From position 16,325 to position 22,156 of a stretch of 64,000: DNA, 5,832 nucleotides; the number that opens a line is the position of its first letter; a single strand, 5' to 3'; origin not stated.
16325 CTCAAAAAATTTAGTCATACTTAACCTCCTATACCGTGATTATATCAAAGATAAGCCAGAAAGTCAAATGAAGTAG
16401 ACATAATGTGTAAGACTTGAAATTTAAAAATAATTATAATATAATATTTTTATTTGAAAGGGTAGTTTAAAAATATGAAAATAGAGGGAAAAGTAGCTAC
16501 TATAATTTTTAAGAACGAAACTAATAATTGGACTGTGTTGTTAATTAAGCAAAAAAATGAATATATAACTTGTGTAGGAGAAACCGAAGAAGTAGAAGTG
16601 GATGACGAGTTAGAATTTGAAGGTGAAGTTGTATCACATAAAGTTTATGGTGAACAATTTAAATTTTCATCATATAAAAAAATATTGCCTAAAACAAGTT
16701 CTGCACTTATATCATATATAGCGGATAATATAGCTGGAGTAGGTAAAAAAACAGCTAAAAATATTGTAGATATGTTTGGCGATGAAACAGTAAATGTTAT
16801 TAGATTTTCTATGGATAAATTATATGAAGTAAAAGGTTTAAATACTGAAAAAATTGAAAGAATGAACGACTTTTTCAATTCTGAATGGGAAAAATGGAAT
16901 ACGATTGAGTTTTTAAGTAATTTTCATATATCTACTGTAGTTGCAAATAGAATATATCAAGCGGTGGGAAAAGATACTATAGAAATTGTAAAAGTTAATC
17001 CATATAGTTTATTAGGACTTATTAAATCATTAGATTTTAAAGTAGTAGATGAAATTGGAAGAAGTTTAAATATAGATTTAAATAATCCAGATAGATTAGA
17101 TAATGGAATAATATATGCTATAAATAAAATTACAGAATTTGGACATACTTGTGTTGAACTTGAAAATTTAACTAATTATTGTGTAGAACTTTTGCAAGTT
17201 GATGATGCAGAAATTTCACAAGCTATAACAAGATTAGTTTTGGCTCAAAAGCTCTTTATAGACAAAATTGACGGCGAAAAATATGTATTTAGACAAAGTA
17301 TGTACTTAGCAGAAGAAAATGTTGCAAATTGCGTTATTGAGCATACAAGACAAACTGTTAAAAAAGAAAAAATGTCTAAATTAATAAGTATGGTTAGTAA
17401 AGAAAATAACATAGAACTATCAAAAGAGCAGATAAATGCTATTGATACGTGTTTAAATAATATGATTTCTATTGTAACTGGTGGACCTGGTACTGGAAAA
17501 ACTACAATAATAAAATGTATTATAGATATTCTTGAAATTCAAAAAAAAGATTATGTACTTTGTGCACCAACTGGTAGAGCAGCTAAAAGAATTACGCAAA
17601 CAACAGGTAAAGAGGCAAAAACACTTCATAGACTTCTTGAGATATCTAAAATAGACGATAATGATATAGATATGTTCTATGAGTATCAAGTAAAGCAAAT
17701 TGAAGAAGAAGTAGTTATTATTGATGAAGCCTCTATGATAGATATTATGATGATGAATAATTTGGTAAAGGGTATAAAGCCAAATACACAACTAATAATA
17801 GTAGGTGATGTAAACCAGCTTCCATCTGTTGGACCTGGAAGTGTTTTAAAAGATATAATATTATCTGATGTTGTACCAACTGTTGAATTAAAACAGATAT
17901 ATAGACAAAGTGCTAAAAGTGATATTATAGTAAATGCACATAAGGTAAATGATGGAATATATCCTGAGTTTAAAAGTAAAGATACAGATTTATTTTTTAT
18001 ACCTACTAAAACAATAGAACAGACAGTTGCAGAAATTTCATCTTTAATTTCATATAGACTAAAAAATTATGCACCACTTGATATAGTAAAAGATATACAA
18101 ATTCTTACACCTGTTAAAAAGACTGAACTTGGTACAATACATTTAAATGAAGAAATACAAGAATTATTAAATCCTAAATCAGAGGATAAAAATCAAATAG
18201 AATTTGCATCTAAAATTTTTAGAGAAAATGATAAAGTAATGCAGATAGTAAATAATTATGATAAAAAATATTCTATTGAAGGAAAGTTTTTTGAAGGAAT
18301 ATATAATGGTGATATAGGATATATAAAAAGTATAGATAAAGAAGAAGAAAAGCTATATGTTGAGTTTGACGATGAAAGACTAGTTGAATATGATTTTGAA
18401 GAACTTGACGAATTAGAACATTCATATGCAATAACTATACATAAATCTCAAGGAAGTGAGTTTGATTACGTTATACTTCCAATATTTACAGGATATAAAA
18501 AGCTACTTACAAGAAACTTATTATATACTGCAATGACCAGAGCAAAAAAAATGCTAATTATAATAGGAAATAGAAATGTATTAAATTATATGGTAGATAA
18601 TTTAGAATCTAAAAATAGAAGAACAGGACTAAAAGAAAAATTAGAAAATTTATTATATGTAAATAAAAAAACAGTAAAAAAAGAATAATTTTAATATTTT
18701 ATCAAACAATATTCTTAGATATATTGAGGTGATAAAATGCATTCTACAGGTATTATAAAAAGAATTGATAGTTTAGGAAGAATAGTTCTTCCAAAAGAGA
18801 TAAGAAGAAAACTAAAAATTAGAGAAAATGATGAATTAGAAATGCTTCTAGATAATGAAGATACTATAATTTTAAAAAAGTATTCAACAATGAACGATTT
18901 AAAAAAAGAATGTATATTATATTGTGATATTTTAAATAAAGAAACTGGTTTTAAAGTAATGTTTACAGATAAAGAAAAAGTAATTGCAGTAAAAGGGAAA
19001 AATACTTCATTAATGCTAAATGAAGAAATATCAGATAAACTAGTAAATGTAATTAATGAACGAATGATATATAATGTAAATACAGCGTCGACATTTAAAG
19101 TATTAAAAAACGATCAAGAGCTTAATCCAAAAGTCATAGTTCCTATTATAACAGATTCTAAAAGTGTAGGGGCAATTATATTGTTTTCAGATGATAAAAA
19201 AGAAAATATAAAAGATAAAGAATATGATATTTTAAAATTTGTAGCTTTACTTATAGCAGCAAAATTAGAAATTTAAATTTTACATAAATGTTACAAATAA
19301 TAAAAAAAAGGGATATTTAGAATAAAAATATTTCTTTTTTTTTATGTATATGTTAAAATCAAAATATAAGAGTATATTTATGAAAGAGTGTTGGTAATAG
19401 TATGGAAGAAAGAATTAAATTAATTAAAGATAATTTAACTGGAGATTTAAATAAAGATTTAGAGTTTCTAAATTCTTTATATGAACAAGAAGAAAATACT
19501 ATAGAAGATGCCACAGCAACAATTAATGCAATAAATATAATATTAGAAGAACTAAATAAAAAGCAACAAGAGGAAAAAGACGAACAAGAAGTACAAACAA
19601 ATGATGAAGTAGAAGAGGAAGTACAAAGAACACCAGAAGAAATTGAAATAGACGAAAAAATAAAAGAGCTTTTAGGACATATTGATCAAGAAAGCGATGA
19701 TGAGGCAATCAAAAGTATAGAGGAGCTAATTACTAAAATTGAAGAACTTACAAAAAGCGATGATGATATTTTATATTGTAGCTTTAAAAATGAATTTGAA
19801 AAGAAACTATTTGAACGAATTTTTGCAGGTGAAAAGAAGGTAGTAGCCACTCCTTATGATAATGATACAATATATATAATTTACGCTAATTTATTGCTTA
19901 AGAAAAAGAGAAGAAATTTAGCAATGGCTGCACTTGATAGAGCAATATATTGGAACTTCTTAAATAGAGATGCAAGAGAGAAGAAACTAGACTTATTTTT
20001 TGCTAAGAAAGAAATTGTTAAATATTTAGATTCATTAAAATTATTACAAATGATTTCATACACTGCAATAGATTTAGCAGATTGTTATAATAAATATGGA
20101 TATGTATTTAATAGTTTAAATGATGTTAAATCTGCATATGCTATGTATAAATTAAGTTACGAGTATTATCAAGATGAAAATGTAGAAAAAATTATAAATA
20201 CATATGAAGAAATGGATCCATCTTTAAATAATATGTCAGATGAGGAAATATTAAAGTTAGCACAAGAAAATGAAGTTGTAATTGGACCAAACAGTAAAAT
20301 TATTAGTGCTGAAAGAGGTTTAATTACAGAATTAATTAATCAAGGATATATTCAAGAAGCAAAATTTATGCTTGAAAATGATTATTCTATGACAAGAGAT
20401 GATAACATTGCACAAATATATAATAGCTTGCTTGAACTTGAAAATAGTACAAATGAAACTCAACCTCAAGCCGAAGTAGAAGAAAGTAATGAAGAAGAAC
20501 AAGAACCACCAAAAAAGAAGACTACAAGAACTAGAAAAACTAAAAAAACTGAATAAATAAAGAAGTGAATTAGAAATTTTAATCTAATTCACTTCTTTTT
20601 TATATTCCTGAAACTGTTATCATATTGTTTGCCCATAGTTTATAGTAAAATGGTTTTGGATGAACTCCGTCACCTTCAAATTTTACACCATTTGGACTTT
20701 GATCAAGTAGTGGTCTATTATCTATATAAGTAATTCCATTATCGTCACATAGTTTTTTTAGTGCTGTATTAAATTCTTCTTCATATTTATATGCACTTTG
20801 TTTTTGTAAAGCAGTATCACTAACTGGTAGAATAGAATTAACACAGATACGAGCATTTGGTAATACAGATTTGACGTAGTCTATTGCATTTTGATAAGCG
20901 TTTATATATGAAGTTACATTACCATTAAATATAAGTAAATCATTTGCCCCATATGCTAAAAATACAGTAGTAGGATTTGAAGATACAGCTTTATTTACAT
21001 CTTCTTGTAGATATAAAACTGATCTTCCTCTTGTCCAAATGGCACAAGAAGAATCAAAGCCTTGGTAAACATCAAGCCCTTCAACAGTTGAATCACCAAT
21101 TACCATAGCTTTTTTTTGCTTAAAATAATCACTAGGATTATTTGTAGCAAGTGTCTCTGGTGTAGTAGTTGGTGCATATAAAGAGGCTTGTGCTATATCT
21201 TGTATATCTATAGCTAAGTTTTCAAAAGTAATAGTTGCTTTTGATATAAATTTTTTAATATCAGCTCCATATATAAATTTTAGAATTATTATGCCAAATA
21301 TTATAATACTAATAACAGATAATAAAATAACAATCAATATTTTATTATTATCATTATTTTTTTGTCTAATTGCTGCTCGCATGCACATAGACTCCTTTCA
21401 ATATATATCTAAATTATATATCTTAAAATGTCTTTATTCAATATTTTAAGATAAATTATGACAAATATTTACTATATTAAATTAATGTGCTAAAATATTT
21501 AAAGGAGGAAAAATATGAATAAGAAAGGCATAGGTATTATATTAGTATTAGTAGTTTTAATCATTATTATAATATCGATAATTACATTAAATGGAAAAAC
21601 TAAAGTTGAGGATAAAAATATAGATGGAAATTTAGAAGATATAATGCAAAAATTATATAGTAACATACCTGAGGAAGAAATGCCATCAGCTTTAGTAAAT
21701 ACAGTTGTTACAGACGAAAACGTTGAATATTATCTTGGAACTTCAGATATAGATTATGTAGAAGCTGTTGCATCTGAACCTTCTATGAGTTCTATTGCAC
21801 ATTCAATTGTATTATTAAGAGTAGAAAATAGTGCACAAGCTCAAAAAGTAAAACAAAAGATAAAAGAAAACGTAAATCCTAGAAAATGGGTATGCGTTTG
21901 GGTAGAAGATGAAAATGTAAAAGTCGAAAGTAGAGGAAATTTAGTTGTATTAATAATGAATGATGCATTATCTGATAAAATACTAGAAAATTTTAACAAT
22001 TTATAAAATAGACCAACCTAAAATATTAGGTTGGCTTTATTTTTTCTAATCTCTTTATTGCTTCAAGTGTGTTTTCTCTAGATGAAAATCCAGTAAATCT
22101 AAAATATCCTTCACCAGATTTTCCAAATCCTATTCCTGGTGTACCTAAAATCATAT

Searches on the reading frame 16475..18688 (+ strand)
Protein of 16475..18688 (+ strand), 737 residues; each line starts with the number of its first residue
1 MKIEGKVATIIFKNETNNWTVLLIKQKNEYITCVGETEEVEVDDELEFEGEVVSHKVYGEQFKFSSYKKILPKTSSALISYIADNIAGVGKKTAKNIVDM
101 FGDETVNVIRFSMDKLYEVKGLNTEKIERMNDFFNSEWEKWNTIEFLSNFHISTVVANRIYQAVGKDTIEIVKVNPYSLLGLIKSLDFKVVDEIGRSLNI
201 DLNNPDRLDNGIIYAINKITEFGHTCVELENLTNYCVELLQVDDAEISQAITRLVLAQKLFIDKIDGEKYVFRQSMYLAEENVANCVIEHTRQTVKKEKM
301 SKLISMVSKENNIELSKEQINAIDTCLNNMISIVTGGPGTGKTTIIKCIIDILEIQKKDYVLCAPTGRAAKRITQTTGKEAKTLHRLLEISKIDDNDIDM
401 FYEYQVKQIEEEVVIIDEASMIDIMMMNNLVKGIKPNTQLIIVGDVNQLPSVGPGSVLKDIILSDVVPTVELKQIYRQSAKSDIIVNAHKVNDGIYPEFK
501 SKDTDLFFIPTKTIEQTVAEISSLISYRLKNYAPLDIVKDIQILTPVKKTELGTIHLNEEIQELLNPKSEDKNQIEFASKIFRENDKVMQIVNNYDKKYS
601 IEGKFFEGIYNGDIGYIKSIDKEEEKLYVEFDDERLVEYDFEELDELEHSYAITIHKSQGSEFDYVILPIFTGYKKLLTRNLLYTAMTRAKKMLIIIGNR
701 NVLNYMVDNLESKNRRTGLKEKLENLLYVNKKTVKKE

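Call 41: search_protein_families(library=pfam, proteins=[window:16475-18688:+], max_evalue=0.01)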
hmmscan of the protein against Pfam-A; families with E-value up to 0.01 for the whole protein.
window:16475-18688:+ (737 aa): 19 families
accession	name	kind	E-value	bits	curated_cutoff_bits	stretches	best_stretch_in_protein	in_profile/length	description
PF13245.12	AAA_19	-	8.1e-41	139.8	25.1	1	319-454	1-134/134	AAA domain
PF13604.12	AAA_30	-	2.6e-39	135.4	27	1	314-494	1-171/191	AAA domain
PF18335.7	SH3_13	-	1e-25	89.7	41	1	557-631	1-65/65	ATP-dependent RecD-like DNA helicase SH3 domain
PF14490.11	HHH_RecD2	-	1.5e-23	82.9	27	1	142-226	7-92/92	ATP-dependent RecD2 DNA helicase HHH domain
PF23139.1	OB_YrrC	-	1.6e-21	76.4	27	1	2-72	3-76/76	ATP-dependent DNA helicase YrrC, OB-fold domain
PF13538.12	UvrD_C_2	-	1.1e-19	70.4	27.4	1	649-697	1-52/52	UvrD-like helicase C-terminal domain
PF01443.25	Viral_helicase1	-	5e-13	49.8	21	2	333-452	2-100/228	Viral superfamily 1 RNA helicase core domain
PF13086.12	AAA_11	-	5.5e-11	43.2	27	1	315-373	2-68/257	AAA domain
PF05127.21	NAT10_TcmA_helicase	-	2.8e-07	31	22.7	1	333-434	1-113/176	RNA cytidine acetyltransferase NAT10/TcmA, helicase domain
PF05970.20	PIF1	-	3.4e-06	27.3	25.9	1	316-463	3-166/223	PIF1-like helicase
PF13401.12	AAA_22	-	2.6e-05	25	27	1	330-443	6-121/130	AAA domain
PF02562.22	PhoH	-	2.8e-05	24.1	27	0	316-449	6-158/205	PhoH-like protein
PF09848.15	SLFN-g3_helicase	-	5.2e-05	23.1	24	1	331-420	3-89/354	Schlafen group 3, DNA/RNA helicase domain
PF03796.21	DnaB_C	-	0.00056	19.8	27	1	328-443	18-135/255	DnaB-like helicase C terminal domain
PF00270.35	DEAD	-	0.0019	18.4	26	0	317-460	2-140/167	DEAD/DEAH box helicase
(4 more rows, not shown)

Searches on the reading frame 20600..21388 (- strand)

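Call 50: search_protein_families(library=pfam, proteins=[window:20600-21388:-], max_evalue=0.01)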
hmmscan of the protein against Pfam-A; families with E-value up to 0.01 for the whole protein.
window:20600-21388:- (262 aa): 2 families
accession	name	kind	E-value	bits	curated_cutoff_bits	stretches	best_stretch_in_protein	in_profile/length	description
PF13472.12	Lipase_GDSL_2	-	2.8e-15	57.7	32.9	1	120-250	42-177/178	GDSL-like Lipase/Acylhydrolase family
PF00657.28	Lipase_GDSL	-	1.4e-08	35.6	23.6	1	110-254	40-206/208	GDSL-like Lipase/Acylhydrolase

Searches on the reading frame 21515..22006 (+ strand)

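Call 50: search_protein_families(library=pfam, proteins=[window:21515-22006:+], max_evalue=0.01)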
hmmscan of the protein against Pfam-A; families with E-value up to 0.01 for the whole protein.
window:21515-22006:+ (163 aa): 1 family
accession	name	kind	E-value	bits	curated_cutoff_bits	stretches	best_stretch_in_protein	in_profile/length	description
PF14270.11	DUF4358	-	9.7e-06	26.2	25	1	65-121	12-68/102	Domain of unknown function (DUF4358)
